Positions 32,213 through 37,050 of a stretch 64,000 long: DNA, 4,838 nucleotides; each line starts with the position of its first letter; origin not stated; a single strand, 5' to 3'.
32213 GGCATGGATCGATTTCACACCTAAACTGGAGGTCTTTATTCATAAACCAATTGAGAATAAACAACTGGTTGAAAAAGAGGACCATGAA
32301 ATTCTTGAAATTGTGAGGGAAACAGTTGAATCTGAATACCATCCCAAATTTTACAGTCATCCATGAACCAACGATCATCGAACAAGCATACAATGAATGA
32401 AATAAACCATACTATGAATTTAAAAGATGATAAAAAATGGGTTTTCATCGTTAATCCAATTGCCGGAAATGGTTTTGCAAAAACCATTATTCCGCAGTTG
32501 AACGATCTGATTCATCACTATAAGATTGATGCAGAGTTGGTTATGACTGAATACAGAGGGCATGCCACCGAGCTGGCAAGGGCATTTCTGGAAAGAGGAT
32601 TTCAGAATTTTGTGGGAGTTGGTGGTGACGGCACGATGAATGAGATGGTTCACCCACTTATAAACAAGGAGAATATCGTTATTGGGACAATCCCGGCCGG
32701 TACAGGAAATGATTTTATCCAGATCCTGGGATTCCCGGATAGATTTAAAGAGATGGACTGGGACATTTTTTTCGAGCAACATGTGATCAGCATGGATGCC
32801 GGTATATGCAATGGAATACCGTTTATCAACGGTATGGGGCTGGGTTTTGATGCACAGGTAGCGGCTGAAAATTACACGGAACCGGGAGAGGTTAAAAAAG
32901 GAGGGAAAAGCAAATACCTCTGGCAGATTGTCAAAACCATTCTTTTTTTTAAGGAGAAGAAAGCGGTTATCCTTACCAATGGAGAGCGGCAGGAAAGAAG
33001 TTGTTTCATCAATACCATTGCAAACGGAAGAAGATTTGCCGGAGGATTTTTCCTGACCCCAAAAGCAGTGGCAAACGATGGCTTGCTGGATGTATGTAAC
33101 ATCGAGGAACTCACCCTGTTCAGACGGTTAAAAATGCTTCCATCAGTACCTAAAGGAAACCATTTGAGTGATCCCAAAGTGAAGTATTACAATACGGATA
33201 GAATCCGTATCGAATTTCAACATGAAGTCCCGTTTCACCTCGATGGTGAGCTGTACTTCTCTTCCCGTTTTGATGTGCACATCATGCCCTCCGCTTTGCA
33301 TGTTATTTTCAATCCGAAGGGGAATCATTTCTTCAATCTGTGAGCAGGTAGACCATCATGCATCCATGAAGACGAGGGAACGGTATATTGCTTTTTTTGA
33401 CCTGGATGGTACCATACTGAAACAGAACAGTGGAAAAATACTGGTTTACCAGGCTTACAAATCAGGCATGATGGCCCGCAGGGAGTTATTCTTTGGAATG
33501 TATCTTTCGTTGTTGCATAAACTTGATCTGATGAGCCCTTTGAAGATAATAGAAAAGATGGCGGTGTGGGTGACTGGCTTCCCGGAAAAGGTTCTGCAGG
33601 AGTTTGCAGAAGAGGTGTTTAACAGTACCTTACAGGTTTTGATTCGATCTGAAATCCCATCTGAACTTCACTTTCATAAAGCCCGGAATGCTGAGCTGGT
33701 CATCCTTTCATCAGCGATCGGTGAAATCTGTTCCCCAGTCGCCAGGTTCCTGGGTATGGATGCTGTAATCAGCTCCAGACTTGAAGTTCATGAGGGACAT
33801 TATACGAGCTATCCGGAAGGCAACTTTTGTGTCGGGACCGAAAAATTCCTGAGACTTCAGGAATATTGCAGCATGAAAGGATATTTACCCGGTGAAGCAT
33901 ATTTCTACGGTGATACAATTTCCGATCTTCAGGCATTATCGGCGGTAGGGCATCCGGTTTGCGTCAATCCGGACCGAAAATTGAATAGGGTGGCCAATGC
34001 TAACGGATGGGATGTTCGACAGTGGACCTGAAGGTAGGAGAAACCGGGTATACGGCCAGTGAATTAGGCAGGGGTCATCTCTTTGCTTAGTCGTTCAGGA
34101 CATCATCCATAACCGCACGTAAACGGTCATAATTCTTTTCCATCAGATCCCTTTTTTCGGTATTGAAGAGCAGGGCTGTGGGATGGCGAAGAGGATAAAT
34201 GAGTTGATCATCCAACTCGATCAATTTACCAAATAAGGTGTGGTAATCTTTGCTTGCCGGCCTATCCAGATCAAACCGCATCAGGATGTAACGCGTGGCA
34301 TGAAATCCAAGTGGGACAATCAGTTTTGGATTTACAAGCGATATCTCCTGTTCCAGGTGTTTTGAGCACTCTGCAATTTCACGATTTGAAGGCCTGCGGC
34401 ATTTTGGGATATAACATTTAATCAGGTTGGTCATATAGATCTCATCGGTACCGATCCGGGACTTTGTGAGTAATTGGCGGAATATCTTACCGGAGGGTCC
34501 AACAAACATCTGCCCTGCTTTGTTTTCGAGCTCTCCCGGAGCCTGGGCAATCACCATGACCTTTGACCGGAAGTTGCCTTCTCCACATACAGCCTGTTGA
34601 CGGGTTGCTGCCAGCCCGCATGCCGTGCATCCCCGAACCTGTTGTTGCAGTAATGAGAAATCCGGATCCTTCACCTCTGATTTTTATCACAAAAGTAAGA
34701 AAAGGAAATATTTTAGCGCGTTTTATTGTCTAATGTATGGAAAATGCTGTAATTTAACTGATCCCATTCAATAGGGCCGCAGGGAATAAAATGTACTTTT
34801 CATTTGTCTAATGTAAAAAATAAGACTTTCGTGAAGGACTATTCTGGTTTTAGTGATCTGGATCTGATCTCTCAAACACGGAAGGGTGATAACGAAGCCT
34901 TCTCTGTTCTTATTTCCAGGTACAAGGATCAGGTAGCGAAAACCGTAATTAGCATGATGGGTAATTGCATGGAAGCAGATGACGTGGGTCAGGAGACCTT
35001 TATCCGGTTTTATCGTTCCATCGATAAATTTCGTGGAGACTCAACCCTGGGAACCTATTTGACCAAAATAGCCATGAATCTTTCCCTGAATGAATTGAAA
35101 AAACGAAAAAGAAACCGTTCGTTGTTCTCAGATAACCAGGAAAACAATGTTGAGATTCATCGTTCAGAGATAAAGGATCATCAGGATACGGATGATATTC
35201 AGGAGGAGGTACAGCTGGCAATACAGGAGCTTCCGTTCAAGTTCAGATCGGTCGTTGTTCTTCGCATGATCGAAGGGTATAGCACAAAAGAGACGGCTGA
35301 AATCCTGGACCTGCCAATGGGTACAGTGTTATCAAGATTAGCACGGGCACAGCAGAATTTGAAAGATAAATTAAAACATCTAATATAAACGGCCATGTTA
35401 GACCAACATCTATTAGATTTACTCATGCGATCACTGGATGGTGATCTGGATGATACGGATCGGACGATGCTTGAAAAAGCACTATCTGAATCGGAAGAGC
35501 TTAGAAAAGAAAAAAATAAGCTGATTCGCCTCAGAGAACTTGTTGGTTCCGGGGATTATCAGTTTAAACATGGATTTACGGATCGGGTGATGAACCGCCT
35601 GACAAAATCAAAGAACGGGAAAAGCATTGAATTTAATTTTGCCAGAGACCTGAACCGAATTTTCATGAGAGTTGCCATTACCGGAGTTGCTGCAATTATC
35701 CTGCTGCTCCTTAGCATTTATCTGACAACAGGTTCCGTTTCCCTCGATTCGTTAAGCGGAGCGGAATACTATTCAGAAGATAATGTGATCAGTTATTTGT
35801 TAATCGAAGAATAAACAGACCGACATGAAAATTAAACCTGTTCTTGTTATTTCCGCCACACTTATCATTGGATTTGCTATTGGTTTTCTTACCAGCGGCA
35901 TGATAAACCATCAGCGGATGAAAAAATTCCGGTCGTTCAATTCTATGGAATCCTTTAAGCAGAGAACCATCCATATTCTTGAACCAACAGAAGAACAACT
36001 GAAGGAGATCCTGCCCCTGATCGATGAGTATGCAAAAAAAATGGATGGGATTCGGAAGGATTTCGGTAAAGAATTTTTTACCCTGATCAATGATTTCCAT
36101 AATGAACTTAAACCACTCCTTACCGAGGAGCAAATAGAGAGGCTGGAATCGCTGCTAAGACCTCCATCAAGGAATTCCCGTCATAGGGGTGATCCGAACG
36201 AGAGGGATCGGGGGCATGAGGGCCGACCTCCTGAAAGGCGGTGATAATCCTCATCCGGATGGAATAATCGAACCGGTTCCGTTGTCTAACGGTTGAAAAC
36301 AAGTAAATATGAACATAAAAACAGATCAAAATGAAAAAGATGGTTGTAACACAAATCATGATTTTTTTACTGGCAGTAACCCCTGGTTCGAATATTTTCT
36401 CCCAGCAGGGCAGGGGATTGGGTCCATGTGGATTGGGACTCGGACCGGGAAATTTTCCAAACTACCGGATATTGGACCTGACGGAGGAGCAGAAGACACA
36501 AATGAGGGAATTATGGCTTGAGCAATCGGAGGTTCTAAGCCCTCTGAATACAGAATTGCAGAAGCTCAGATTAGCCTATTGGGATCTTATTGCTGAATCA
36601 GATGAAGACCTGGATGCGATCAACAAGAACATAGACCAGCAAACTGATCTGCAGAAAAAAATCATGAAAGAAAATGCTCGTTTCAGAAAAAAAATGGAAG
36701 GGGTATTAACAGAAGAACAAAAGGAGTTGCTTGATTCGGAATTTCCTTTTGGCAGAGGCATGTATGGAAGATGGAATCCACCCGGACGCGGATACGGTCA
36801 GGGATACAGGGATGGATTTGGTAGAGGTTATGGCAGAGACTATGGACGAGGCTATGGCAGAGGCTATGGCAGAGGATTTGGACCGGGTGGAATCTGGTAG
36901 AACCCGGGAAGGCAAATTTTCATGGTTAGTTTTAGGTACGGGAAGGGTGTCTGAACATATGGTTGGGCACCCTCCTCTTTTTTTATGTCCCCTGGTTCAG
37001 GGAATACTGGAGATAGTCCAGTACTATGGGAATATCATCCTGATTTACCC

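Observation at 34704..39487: Four copies of GGAAT-N17-KGTCTAA: a candidate ECF promoter linking the sigma/anti-sigma/Spy-like module to the lipoprotein-TolC-MacAB operon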

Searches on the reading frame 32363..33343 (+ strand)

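Call 39: search_protein_families(library=pfam, proteins=[window:32363-33343:+], max_evalue=0.001)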
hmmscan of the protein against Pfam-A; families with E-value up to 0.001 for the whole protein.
window:32363-33343:+ (326 aa): 2 families
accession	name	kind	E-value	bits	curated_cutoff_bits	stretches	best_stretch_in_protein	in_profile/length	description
PF19279.4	YegS_C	-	6.8e-25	88.1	27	1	161-315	6-157/158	YegS C-terminal NAD kinase beta sandwich-like domain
PF00781.29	DAGK_cat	-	8.5e-25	87.2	23.6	1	25-147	1-123/125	Diacylglycerol kinase catalytic domain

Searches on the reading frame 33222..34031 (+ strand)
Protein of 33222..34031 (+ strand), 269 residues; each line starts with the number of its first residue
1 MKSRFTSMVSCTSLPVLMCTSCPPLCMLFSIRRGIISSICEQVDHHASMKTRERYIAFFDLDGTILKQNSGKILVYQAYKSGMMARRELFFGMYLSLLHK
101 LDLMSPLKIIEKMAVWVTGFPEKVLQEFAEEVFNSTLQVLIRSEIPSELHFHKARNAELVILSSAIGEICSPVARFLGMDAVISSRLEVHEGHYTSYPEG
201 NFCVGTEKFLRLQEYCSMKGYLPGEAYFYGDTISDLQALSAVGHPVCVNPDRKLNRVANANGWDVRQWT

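Call 39: search_protein_families(library=pfam, proteins=[window:33222-34031:+], max_evalue=0.001)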
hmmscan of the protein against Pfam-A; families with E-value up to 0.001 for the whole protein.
window:33222-34031:+ (269 aa): 2 families
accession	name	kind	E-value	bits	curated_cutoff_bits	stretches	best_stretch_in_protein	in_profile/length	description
PF12710.13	HAD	-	3.7e-27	96.4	27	1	57-239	1-188/189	haloacid dehalogenase-like hydrolase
PF00702.32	Hydrolase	-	1.7e-05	25.8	26.4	1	57-243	4-191/191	haloacid dehalogenase-like hydrolase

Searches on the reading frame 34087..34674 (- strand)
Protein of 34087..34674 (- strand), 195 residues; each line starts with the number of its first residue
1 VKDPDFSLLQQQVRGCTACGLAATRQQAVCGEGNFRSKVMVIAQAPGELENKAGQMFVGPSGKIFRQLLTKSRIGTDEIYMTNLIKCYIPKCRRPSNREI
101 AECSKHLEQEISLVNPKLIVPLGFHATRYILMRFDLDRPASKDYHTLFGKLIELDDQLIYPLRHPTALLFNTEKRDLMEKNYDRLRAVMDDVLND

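Call 39: search_protein_families(library=pfam, proteins=[window:34087-34674:-], max_evalue=0.001)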
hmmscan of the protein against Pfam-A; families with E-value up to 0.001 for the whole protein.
window:34087-34674:- (195 aa): 1 family
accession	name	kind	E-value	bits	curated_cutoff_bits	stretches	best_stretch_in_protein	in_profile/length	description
PF03167.25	UDG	-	2.4e-29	102.7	24.3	1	31-183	2-138/141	Uracil DNA glycosylase superfamily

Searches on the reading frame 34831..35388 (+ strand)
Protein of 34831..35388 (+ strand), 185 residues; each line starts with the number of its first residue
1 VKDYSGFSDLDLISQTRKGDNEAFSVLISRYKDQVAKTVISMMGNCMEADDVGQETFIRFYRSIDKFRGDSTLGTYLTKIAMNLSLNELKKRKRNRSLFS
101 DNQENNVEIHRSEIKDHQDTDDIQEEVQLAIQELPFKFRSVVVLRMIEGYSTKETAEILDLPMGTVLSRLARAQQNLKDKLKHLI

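Call 4: search_protein_families(library=pfam, proteins=[window:34831-35388:+], max_evalue=0.01)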
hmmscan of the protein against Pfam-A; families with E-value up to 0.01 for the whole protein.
window:34831-35388:+ (185 aa): 7 families
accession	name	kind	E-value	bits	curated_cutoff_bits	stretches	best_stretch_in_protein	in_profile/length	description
PF04542.20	Sigma70_r2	-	2.7e-15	56.4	24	1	27-94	1-70/71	Sigma-70 region 2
PF08281.18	Sigma70_r4_2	-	5.9e-12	45.5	25.7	1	125-173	2-50/54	Sigma-70, region 4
PF04545.22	Sigma70_r4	-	6.2e-09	35.7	24.1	1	130-178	1-49/50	Sigma-70, region 4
PF07638.17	Sigma70_ECF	-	1.8e-07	31.6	21.1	1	11-182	6-184/185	ECF sigma factor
PF00196.25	GerE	-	0.0038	17.3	23.5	0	143-178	10-46/57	Bacterial regulatory proteins, luxR family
PF12645.13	HTH_16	-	0.0046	17.5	22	0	12-68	3-65/65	Helix-turn-helix domain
PF22233.2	PhyR_sigma-like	-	0.0069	16.6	27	0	143-177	13-47/50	Response regulator PhyR, sigma-like domain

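Call 18: find_related_loci(query=window:34831-35388:+, collection=genome_contigs, flank=3000)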
Query window:34831-35388:+ (185 aa) in genome_contigs; peptide patterns used: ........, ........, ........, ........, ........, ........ (x = any residue, [..] = any of these).
74 stretches matched a pattern; 7 encode a relative of the query (tblastn E <= 1e-3); 7 distinct loci.
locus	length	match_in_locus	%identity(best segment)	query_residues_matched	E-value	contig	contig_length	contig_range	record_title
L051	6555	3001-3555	96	1-185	1e-120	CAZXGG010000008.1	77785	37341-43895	MAG TPA_asm: uncultured Rikenellaceae bacterium isolate SRP214966_co2_435 genome assembly, contig: NODE_258_length_77785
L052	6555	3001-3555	94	1-185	9e-118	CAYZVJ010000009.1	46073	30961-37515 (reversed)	MAG TPA_asm: uncultured Rikenellaceae bacterium isolate SRP214966_co4_470 genome assembly, contig: NODE_459_length_46073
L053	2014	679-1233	94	1-185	1e-123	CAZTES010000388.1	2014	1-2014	MAG TPA_asm: uncultured Rikenellaceae bacterium isolate SRP068000_co4_140 genome assembly, contig: NODE_155305_length_20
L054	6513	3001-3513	52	7-178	1e-52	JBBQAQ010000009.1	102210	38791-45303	MAG: Bacteroidales bacterium isolate Co_metawrap_1449 Cmw_1449_k141_1366688_length_102210_cov_57.8830, whole genome shot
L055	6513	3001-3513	43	8-182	2e-39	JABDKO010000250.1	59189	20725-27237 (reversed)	MAG: Rhodothermales bacterium isolate SS_bin_51 k127_2253968, whole genome shotgun sequence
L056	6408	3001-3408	31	40-177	1e-15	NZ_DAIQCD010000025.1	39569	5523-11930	MAG: Hyphomicrobium sp. isolate CTOTU46469 NODE_249_length_39569_cov_17.197955, whole genome shotgun sequence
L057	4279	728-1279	24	7-177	2e-9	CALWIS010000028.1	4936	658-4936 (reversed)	MAG: uncultured Clostridia bacterium isolate E25__bin176 genome assembly, contig: E25__k127_1518562, whole genome shotgu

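Call 31: search_solved_structures(query=window:34831-35388:+, max_evalue=1e-8)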
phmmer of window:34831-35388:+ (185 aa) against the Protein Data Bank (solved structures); distinct sequences matched with E-value up to 1e-8: 17.
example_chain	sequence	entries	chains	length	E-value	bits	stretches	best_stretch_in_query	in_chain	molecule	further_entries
5wuq_A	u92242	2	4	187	7.4e-27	97.7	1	13-183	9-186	ECF RNA polymerase sigma factor SigW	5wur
6in7_B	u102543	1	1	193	3e-26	95.7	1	9-182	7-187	RNA polymerase sigma-H factor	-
8z6g_B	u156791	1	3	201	3.4e-26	95.5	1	9-182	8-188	RNA polymerase sigma factor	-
1or7_A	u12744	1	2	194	1.2e-25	93.7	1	8-185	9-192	RNA polymerase sigma-E factor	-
6jbq_F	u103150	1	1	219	1.8e-25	93.2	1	8-185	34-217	ECF RNA polymerase sigma-E factor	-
9m9d_F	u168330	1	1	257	1.1e-17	67.8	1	23-181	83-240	ECF RNA polymerase sigma factor SigE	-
9m9e_F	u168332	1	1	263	1.2e-17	67.7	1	23-181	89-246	ECF RNA polymerase sigma factor SigE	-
9m98_F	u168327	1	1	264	1.2e-17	67.7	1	23-181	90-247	ECF RNA polymerase sigma factor SigE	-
6jcy_F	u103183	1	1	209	2.6e-17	66.6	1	33-180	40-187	ECF RNA polymerase sigma factor SigH,ECF RNA polymerase sigma factor SigE,ECF RNA polymera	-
7qh5_A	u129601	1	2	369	1.6e-16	64.1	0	16-98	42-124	RNA polymerase sigma factor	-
5zx2_F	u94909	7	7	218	1.9e-16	63.8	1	33-180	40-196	ECF RNA polymerase sigma factor SigH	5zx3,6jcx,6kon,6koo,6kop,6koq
2mao_A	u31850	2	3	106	8.3e-15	58.5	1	8-98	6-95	RNA polymerase sigma factor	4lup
2map_A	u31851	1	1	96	9.9e-15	58.3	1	8-95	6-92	RNA polymerase sigma factor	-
5or5_A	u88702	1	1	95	3.7e-11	46.6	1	8-94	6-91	ECF RNA polymerase sigma-E factor,ECF RNA polymerase sigma factor SigW,ECF RNA polymerase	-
4cxf_A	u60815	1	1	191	3.1e-10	43.7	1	9-178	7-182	RNA POLYMERASE SIGMA FACTOR CNRH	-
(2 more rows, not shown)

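Call 59: search_protein_families(library=ncbifam, proteins=[window:34831-35388:+], max_evalue=0.01)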
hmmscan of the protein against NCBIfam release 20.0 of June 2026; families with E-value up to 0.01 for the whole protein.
window:34831-35388:+ (185 aa): 106 families (the best 25 are shown)
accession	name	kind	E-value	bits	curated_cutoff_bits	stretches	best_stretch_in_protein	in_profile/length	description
NF007223.0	PRK09641.1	equivalog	4.4e-39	134.3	209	1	12-183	8-186/187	RNA polymerase sigma factor SigW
NF008888.0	PRK11922.1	equivalog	1.3e-38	133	204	1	7-183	15-198/231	RNA polymerase sigma factor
TIGR02948.1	SigW_bacill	equivalog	8.7e-37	127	243.1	1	12-184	8-187/187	RNA polymerase sigma factor SigW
NF007225.0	PRK09643.1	equivalog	3.9e-36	124.7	190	1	5-184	10-185/204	RNA polymerase sigma factor SigM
TIGR02939.1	RpoE_Sigma70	equivalog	3.7e-35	121.7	236.15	1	8-184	6-189/190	RNA polymerase sigma factor RpoE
NF009171.0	PRK12518.1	equivalog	3.5e-33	115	208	1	6-182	11-185/191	RNA polymerase sigma factor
NF007216.0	PRK09638.1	equivalog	2.2e-32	112.3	194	1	9-182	5-175/180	RNA polymerase sigma factor SigY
NF004113.0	PRK05602.1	equivalog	3.4e-28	98.7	208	1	8-182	31-202/211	RNA polymerase sigma factor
NF009195.0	PRK12543.1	subfamily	3.4e-28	98.4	197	1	10-182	8-179/192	RNA polymerase sigma factor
TIGR02937.1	sigma70-ECF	superfamily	3.5e-28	98.3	42.9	1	22-181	1-165/165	sigma-70 family RNA polymerase sigma factor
NF009166.1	PRK12513.1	equivalog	3e-27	95.6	206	1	8-182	8-187/193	RNA polymerase sigma factor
TIGR02983.1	SigE-fam_strep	subfamily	1e-26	93.7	141.55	1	19-182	3-159/162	SigE family RNA polymerase sigma factor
NF006930.0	PRK09415.1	subfamily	6.1e-26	91.3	198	1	21-183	15-177/179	RNA polymerase factor sigma C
NF007229.0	PRK09647.1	equivalog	7.5e-26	90.8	265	1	23-183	45-204/220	RNA polymerase sigma factor SigE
NF006089.0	PRK08241.1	subfamily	7.8e-25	87.7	240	2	14-106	14-105/343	RNA polymerase subunit sigma-70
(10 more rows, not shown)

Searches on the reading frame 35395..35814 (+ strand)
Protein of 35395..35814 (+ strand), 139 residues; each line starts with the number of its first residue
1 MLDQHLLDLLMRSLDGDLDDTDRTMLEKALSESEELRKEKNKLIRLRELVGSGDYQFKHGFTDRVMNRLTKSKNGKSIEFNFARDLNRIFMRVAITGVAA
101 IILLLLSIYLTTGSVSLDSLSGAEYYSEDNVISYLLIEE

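Call 4: search_protein_families(library=pfam, proteins=[window:35395-35814:+], max_evalue=0.01)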
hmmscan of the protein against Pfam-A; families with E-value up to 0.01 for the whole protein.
window:35395-35814:+ (139 aa): 1 family
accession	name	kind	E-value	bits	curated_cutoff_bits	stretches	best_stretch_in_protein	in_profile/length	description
PF13490.11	zf-HC2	-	0.0042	17.6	22.2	1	7-37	5-35/35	Putative zinc-finger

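Call 59: search_protein_families(library=ncbifam, proteins=[window:35395-35814:+], max_evalue=0.01)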
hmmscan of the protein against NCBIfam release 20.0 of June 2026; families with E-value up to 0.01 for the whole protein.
window:35395-35814:+ (139 aa): 1 family
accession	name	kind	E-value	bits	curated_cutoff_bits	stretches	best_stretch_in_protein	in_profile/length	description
NF052375.1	antisigma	equivalog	0.0048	16.9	100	1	16-112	8-105/217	anti-sigma factor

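Call 71: search_solved_structures(query=window:35395-35814:+, max_evalue=10)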
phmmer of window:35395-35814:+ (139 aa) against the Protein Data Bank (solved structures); distinct sequences matched with E-value up to 10: 11.
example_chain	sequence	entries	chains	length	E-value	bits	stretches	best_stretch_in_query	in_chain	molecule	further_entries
5wuq_C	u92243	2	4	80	0.091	16.1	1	5-77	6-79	Anti-sigma-W factor RsiW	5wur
1wpa_A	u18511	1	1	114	0.48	13.8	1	12-73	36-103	Occludin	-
6n40_A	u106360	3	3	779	0.49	13.8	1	53-132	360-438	Membrane protein, MmpL family protein | Trehalose monomycolate exporter MmpL3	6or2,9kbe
7k7m_A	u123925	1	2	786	0.49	13.8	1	53-132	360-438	Drug exporters of the RND superfamily-like protein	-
8qkk_A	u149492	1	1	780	0.49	13.8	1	53-132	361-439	Trehalose monomycolate exporter MmpL3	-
7c2m_A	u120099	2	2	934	0.66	13.3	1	53-132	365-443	Chimera of drug exporters of the RND superfamily-like protein and Endolysin | Drug exporters of the RND superfamily-like protein,Endolysin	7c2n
6ajf_A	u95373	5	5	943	0.67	13.3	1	53-132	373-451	Drug exporters of the RND superfamily-like protein,Endolysin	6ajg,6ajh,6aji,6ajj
7k8b_A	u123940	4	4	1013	0.83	13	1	53-132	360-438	Drug exporters of the RND superfamily-like protein | Trehalose monomycolate exporter MmpL3 | MmpL3 transporter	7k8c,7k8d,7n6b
7wnx_A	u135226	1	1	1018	0.84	13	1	53-132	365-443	Trehalose monomycolate exporter MmpL3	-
7k8a_A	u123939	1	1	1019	0.84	13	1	53-132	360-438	Drug exporters of the RND superfamily-like protein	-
7nvh_A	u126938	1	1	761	1.8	11.9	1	58-122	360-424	Trehalose monomycolate exporter MmpL3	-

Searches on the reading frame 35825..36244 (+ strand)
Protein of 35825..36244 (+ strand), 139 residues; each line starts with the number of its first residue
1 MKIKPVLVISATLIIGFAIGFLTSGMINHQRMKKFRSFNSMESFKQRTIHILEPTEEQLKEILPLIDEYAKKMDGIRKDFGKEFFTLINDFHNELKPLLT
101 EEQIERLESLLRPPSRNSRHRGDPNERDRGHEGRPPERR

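Call 4: search_protein_families(library=pfam, proteins=[window:35825-36244:+], max_evalue=0.01)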
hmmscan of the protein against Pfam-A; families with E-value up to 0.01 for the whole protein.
window:35825-36244:+ (139 aa): 0 families

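Call 29: search_solved_structures(query=window:35825-36244:+, max_evalue=10)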
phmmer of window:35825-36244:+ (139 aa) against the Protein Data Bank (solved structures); distinct sequences matched with E-value up to 10: 4.
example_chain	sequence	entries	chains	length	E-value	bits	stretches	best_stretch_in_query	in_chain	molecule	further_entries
6p41_A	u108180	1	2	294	0.64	13.7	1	39-89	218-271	Cytochrome c peroxidase, mitochondrial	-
6nak_D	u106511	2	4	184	0.97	13.1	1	29-71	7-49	TsaE | ATPase YjeE, predicted to have essential role in cell wall biosynthesis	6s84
8fjg_A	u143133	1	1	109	1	13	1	40-106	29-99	H12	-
5j10_A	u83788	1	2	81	1.1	12.9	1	49-104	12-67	peptide design 2L4HC2_24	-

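Call 42: find_homologous_proteins(query=window:35825-36244:+, max_evalue=0.001)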
Query window:35825-36244:+ (139 aa): 15 proteins with E <= 0.001 among 30 candidates.
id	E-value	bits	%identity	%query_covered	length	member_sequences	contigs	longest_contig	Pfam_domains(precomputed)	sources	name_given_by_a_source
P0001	5.3e-72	258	93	86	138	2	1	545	-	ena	-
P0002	3.0e-66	240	80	100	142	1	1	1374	-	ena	-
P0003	6.2e-65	235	78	100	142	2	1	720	-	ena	-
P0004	6.5e-65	235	77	100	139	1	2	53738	-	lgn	-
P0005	3.5e-64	233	80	96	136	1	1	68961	-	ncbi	-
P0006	1.4e-62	228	78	99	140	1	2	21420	-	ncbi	-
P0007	1.8e-61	224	74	99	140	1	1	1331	-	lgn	-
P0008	1.1e-59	219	73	99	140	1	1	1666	-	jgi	jgi:uncharacterized membrane protein (DUF106 family)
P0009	4.9e-57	210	68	96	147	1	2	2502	-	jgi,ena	jgi:hypothetical protein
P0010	3.6e-56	207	70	99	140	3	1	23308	-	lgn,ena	-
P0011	2.0e-55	205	67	96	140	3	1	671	-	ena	-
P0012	4.3e-55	204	68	99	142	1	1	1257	-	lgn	-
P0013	4.6e-53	197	72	79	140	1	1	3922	-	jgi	jgi:hypothetical protein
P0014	1.2e-47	180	65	88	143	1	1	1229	-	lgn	-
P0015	7.8e-47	177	63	91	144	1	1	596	-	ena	-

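Call 59: search_protein_families(library=ncbifam, proteins=[window:35825-36244:+], max_evalue=0.01)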
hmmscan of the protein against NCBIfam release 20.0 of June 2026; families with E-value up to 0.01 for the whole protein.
window:35825-36244:+ (139 aa): 0 families

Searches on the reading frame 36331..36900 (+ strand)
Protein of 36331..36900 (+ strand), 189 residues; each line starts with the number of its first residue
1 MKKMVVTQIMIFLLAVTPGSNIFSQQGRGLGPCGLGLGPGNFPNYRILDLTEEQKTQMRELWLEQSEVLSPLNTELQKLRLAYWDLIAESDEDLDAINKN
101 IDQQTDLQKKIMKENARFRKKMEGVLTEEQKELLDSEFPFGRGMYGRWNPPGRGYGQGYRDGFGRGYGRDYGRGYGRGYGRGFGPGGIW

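Call 4: search_protein_families(library=pfam, proteins=[window:36331-36900:+], max_evalue=0.01)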
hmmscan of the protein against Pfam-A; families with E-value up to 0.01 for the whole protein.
window:36331-36900:+ (189 aa): 2 families
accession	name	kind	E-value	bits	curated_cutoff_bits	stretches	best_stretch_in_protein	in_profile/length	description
PF13801.11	Metal_resist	-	2e-07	31.7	29.2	1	11-131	7-123/125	Heavy-metal resistance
PF07813.17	LTXXQ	-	4.5e-06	27.7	24.3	1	48-136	13-98/100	LTXXQ motif family protein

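Call 30: search_solved_structures(query=window:36331-36900:+, max_evalue=1)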
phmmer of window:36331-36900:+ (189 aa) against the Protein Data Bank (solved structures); distinct sequences matched with E-value up to 1: 9.
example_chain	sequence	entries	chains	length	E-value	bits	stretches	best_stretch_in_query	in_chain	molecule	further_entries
3o39_A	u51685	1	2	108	0.0058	20.2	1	44-138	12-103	Periplasmic protein related to spheroblast formation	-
3qzc_A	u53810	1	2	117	0.0093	19.5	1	48-136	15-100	Periplasmic protein CpxP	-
3oeo_A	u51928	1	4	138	0.021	18.4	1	38-138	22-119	Spheroplast protein Y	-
5wnw_A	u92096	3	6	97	0.027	18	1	45-138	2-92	Periplasmic chaperone Spy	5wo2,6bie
3itf_A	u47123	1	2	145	0.03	17.8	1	48-136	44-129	Periplasmic adaptor protein cpxP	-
9exs_B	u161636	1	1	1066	0.067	16.7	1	151-183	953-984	5'-3' exoribonuclease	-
5wo1_A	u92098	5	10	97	0.12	15.9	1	45-138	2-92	Periplasmic chaperone Spy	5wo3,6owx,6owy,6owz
3hfd_A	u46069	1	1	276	0.23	15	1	38-88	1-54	Nucleosome assembly protein 1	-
7upp_C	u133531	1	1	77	0.6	13.6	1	59-127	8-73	DHT03 protein C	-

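Call 59: search_protein_families(library=ncbifam, proteins=[window:36331-36900:+], max_evalue=0.01)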
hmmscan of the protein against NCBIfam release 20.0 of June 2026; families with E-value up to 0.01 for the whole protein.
window:36331-36900:+ (189 aa): 3 families
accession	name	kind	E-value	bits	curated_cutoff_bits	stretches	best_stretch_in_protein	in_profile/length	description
NF007769.1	PRK10455.1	equivalog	8.1e-09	36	174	1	45-136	54-142/160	ATP-independent periplasmic protein-refolding chaperone Spy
NF007687.2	PRK10363.1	equivalog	2.4e-06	27.5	160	1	48-138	57-144/152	cell-envelope stress modulator CpxP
NF009392.0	PRK12751.1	equivalog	2.9e-05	24.2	238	1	46-136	53-140/162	periplasmic stress adaptor protein CpxP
